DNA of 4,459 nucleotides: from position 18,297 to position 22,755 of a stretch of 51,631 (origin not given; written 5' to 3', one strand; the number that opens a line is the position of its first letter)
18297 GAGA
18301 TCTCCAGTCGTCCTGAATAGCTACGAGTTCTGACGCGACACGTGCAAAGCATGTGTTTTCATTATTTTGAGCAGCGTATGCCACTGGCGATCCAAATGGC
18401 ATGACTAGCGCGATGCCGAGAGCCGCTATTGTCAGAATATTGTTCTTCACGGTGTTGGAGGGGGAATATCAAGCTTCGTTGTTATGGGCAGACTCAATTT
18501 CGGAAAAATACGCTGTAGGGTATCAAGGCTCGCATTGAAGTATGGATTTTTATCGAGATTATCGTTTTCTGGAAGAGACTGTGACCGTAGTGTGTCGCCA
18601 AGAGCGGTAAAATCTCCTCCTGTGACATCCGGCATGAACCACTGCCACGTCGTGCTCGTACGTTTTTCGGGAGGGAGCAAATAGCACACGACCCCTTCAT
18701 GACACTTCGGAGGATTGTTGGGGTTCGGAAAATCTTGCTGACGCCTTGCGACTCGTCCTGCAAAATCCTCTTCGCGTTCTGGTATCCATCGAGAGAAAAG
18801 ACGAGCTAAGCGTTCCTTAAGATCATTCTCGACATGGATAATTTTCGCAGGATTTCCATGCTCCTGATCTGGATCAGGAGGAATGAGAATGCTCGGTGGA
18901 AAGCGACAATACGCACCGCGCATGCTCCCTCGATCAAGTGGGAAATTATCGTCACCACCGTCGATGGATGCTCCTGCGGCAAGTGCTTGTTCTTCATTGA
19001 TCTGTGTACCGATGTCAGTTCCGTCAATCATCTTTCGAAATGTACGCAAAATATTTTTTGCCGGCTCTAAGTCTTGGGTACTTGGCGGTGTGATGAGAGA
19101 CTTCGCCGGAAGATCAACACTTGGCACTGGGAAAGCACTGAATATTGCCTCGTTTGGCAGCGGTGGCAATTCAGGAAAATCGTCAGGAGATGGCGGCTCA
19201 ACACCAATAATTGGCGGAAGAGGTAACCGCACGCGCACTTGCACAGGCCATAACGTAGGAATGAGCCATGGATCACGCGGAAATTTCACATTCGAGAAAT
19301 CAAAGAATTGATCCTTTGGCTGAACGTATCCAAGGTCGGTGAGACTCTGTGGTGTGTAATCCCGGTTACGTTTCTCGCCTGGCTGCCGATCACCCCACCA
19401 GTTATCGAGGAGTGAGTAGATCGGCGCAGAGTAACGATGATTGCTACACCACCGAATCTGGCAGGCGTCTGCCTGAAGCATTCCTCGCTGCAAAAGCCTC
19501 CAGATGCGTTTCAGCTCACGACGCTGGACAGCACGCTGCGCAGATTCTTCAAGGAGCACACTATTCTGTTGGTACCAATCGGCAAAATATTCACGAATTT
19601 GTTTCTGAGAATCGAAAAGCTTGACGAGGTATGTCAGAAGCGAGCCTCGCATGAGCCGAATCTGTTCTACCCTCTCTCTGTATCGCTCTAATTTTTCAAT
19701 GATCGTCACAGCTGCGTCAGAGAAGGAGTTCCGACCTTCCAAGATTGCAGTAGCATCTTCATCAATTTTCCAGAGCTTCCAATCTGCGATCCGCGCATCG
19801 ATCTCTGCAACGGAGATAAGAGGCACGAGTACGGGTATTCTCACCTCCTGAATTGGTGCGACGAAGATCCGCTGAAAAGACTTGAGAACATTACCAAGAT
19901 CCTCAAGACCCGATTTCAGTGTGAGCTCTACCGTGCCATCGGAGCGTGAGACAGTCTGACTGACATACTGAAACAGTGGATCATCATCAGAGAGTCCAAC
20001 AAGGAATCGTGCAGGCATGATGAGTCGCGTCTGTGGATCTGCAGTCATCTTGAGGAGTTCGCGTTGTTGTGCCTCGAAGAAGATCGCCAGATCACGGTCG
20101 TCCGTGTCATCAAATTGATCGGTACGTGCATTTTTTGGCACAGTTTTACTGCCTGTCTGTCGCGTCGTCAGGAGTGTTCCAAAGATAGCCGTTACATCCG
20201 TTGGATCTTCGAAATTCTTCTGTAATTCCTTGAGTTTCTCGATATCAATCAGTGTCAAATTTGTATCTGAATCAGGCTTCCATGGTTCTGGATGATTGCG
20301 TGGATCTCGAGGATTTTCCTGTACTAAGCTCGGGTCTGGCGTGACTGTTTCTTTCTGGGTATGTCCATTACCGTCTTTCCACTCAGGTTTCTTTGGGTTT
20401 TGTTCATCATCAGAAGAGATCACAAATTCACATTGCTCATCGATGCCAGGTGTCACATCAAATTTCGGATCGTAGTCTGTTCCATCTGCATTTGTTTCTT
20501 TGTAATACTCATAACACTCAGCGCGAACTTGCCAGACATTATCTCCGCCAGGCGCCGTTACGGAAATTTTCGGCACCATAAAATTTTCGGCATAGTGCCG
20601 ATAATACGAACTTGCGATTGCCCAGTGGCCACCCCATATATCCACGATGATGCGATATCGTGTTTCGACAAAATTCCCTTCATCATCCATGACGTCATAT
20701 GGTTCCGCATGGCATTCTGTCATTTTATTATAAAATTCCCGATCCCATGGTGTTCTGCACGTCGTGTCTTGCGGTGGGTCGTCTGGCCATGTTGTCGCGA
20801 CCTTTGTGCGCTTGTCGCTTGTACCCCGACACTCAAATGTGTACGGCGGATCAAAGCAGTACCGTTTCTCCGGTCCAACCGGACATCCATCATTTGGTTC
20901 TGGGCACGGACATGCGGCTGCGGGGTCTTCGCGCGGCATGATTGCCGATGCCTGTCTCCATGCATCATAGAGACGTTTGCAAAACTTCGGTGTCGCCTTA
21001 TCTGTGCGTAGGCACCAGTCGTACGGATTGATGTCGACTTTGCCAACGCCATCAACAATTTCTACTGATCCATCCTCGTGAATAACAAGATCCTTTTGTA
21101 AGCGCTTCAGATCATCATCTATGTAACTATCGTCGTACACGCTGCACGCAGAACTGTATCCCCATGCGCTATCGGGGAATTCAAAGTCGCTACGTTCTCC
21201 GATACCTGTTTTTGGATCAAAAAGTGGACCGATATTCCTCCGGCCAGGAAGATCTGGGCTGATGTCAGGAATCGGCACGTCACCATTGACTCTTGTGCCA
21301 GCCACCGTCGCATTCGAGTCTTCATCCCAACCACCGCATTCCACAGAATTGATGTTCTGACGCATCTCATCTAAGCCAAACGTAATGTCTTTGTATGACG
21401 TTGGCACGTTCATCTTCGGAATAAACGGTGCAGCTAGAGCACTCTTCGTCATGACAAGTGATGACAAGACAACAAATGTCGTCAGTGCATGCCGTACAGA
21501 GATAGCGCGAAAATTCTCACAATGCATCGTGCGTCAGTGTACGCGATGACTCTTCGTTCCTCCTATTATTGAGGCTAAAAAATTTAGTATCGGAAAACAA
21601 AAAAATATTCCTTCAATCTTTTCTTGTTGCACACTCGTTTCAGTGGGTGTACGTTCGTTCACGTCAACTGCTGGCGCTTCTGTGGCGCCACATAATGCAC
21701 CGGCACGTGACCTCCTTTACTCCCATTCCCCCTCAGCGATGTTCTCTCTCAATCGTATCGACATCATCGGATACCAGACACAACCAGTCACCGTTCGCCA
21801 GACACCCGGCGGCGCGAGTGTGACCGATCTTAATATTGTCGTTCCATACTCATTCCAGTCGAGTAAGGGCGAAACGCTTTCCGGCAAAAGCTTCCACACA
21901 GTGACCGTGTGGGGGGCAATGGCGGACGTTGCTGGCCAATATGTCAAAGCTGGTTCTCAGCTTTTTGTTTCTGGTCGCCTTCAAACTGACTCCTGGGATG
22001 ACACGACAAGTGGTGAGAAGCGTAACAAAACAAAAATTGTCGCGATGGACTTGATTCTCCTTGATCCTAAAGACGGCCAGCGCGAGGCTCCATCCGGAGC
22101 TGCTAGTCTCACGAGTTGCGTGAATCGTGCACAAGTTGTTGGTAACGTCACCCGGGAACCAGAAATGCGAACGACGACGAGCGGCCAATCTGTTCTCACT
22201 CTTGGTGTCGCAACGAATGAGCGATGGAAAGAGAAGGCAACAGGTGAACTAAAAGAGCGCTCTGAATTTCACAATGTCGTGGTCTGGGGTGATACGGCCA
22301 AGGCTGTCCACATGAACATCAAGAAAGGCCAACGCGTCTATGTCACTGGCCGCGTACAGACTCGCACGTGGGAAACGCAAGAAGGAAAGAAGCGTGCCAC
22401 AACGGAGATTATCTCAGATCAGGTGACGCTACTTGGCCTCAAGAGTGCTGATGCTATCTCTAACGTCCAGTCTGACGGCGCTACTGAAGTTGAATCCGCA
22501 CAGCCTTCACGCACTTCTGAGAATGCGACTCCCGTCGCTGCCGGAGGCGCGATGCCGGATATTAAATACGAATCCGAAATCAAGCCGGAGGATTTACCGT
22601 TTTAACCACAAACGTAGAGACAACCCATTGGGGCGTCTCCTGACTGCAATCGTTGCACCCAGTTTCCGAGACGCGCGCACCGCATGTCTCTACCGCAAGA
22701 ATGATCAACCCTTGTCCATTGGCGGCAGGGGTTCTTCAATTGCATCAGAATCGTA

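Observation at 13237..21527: Five-gene operon encoding only large, exported, cysteine-rich proteins with no recognisable domains, sited between ssb and dnaE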

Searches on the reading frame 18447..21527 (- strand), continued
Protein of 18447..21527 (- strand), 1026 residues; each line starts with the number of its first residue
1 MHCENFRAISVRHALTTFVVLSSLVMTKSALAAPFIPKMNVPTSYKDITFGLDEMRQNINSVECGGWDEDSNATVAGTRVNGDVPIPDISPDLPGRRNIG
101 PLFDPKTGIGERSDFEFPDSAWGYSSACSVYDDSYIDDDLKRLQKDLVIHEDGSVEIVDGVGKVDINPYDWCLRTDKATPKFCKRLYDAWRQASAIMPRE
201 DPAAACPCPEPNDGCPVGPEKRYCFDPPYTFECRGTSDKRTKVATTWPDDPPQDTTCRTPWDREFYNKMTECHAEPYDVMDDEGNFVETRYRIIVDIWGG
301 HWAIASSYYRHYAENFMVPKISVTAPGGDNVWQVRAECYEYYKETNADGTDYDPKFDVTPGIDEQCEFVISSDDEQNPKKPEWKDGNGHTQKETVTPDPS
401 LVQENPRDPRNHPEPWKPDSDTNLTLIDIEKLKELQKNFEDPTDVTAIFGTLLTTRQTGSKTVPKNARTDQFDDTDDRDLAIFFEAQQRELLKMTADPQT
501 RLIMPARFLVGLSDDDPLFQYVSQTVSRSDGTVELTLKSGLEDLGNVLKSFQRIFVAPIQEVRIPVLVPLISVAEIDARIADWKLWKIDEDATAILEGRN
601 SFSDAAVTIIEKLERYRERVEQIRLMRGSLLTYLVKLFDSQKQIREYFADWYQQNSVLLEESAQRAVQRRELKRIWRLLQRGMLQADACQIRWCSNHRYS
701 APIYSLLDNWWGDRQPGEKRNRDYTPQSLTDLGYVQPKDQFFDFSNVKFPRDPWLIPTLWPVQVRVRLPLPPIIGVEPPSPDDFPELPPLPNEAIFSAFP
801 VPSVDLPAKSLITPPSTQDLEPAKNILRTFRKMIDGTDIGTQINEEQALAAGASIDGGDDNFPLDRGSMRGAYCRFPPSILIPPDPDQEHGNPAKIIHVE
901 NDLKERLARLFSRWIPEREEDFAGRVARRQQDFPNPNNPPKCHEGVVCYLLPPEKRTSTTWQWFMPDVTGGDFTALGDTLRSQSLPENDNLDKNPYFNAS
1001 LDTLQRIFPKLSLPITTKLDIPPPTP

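Call 67: find_encoding_contigs(protein=P0268, flank=10000, max_places=1)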
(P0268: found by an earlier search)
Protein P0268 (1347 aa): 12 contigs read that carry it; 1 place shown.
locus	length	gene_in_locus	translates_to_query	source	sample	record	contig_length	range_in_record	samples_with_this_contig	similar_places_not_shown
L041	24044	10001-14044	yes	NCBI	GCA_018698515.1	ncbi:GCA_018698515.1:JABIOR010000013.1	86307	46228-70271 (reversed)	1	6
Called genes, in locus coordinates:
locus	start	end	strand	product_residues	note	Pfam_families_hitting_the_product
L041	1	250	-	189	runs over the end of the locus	PF00814:TsaD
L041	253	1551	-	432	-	PF04542:Sigma70_r2, PF04545:Sigma70_r4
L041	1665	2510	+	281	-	PF00535:Glycos_transf_2, PF10111:Glyco_tranf_2_2 (weak), PF13641:Glyco_tranf_2_3 (faint)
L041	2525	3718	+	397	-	PF01098:FTSW_RODA_SPOVE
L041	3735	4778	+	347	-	PF03033:Glyco_transf_28, PF04101:Glyco_tran_28_C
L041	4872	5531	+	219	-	PF00160:Pro_isomerase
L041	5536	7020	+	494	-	PF00749:tRNA-synt_1c, PF19269:Anticodon_2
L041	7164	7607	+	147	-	PF07332:Phage_holin_3_6 (weak)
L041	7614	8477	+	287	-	PF01565:FAD_binding_4, PF02873:MurB_C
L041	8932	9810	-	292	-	PF00436:SSB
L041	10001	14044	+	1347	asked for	-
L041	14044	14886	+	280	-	-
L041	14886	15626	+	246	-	-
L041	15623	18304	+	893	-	-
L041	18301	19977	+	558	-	-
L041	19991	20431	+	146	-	PF07963:N_methyl (weak)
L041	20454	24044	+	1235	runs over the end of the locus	PF02811:PHP, PF07733:DNA_pol3_alpha, PF17657:DNA_pol3_finger, PF14579:HHH_6, PF01336:tRNA_anti-codon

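Call 79: fold_search(model_id=the predicted structure, library=viral)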
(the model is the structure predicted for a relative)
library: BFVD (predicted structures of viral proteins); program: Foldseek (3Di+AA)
matches with E <= 10: 36; with E <= 0.001: 0
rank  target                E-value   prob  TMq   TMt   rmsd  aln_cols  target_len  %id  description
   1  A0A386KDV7            7.6e-01  0.16  0.05  0.27  23.8       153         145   14  Uncharacterized protein [Acinetobacter phage vB_AbaM_B09_Aci05]
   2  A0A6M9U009            1.9e+00  0.08  0.05  0.11  15.9       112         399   11  Putative ORF20 [Drosophila-associated filamentous virus]
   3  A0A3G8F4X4            2.6e+00  0.28  0.05  0.24  27.6       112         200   14  (no name in the UniProt tables at hand)
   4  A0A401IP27            3.2e+00  0.01  0.05  0.05  24.3       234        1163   16  Wsv037-like protein [Hemigrapsus takanoi nimavirus]
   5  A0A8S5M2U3            3.3e+00  0.06  0.03  0.20  19.6        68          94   12  Uncharacterized protein [Siphoviridae sp. ctOkv13]
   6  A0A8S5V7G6            3.3e+00  0.04  0.04  0.12  12.1        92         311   16  Thymidylate synthase, flavin-dependent [CrAss-like virus sp. ctUXy6]
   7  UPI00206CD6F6         3.5e+00  0.33  0.05  0.47   3.2        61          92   11  (no name look-up for this kind of identifier)
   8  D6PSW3                3.5e+00  0.25  0.02  0.41   3.1        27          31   22  Uncharacterized protein [Lactobacillus phage LBR48]
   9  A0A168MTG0            3.5e+00  0.00  0.04  0.05  38.6       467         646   13  (no name in the UniProt tables at hand)
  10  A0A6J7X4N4            4.1e+00  0.02  0.03  0.05  25.3       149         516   15  HepA Superfamily II DNA/RNA helicases, SNF2 family [uncultured Caudovirales phage]
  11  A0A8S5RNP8            4.5e+00  0.09  0.04  0.34   7.6        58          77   12  Uncharacterized protein [virus sp. ctFlR8]
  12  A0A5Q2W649            4.7e+00  0.23  0.03  0.20   9.3        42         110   14  (no name in the UniProt tables at hand)
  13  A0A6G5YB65            4.7e+00  0.18  0.05  0.52   3.1        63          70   11  (no name in the UniProt tables at hand)
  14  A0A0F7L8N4            5.0e+00  0.18  0.03  0.13   4.2        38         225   10  Terminase small subunit [uncultured marine virus]
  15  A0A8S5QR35            5.3e+00  0.11  0.05  0.49   3.7        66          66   11  DNA-binding protein [Myoviridae sp. ctgXL3]
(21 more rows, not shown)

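Call 85: search_protein_families(library=pfam, proteins=[L039:10001-15508:+, L038:5284-9993:+, L040:10001-14290:+, L041:10001-14041:+, L039:17494-20451:+, L038:11850-13928:+, L040:15985-18264:+, L041:15623-18301:+], max_evalue=0.01)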
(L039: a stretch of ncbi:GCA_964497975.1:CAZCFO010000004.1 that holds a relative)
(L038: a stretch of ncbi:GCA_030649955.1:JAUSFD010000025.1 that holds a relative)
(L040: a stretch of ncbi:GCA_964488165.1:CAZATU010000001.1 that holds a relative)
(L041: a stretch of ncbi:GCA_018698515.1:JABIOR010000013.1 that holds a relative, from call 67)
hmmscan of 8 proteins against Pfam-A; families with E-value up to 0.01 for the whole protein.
L039:10001-15508:+ (1836 aa): 0 families

L038:5284-9993:+ (1570 aa): 0 families

L040:10001-14290:+ (1430 aa): 1 family
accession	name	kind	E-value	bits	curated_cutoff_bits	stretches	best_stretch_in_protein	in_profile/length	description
PF01391.23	Collagen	-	3.8e-05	23.8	27.2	1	352-393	12-53/60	Collagen triple helix repeat (20 copies)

L041:10001-14041:+ (1347 aa): 0 families

L039:17494-20451:+ (986 aa): 0 families

L038:11850-13928:+ (693 aa): 0 families

L040:15985-18264:+ (760 aa): 0 families

L041:15623-18301:+ (893 aa): 0 families
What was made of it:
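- Tried and rejected: Only a sub-threshold collagen-like stretch appeared in one A (call 85).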

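Call 86: search_protein_families(library=pfam, proteins=[L011:18864-22292:+, L041:19991-20428:+, L040:18271-19923:+], max_evalue=0.01)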
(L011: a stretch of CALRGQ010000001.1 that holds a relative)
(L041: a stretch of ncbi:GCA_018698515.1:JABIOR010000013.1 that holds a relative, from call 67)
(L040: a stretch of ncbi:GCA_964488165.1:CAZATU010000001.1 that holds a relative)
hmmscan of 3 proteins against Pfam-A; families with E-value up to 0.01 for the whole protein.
L011:18864-22292:+ (1143 aa): 5 families
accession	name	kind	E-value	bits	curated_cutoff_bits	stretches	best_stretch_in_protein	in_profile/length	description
PF13385.13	Laminin_G_3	-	1.7e-19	70.9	27.6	1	823-984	2-151/151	Concanavalin A-like lectin/glucanases superfamily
PF02210.31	Laminin_G_2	-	9.6e-06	26.5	22.9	1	884-973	34-123/126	Laminin G domain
PF21937.1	Yop-YscD_ppl_2nd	-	0.00052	20.1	27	0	539-570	20-51/67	YscD/CdsD-like Bon-like domain 2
PF06623.16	MHC_I_C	-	0.0026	17.9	20.4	1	691-708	5-22/28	MHC_I C-terminus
PF02973.23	Sialidase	-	0.0044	17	26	0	908-984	108-182/189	Sialidase, N-terminal domain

L041:19991-20428:+ (146 aa): 1 family
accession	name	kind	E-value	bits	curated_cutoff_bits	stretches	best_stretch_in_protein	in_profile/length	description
PF07963.17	N_methyl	-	6.1e-06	26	21.2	1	2-26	3-27/27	Prokaryotic N-terminal methylation motif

L040:18271-19923:+ (551 aa): 1 family
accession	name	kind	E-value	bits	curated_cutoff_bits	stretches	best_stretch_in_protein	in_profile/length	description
PF13948.11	DUF4215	-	3.6e-07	30.8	27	1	190-220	17-46/47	Domain of unknown function (DUF4215)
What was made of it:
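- On Peribacteria 'very cysteine-rich' extracellular proteins (DUF4215 / Myxococcus Cys-rich repeat, pappalysin-like): One distant E orthologue (L040) carries a single DUF4215 insert (call 86).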

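Call 88: find_related_loci(query=A1, collection=viral_contigs, flank=5000)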
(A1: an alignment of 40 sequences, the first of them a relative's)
Query A1 (1026 aa) in viral_contigs; peptide patterns used: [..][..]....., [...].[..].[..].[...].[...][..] (x = any residue, [..] = any of these).
34 stretches matched a pattern, but none encodes a relative of the query by tblastn (E <= 1e-3).

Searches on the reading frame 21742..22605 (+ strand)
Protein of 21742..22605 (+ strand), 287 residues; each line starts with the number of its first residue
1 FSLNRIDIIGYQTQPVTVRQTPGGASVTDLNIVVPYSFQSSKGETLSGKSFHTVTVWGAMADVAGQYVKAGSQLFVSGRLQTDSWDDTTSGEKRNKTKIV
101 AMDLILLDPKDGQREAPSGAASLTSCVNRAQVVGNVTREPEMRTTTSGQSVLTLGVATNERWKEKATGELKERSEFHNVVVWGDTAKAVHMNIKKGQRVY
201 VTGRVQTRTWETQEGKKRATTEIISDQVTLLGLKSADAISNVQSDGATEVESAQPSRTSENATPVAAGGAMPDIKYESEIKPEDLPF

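Call 86: search_protein_families(library=pfam, proteins=[window:21742-22605:+], max_evalue=0.01)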
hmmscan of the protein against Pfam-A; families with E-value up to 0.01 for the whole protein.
window:21742-22605:+ (287 aa): 3 families
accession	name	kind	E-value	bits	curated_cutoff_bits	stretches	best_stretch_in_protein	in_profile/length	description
PF00436.31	SSB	-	5.5e-55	184.3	26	2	127-230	1-103/104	Single-strand binding protein family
PF01336.31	tRNA_anti-codon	-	9.5e-06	25.9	27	1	169-229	21-73/75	OB-fold nucleic acid binding domain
PF22657.2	SSB_1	-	0.0023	18.5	27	0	128-208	1-78/91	Another single-strand binding protein family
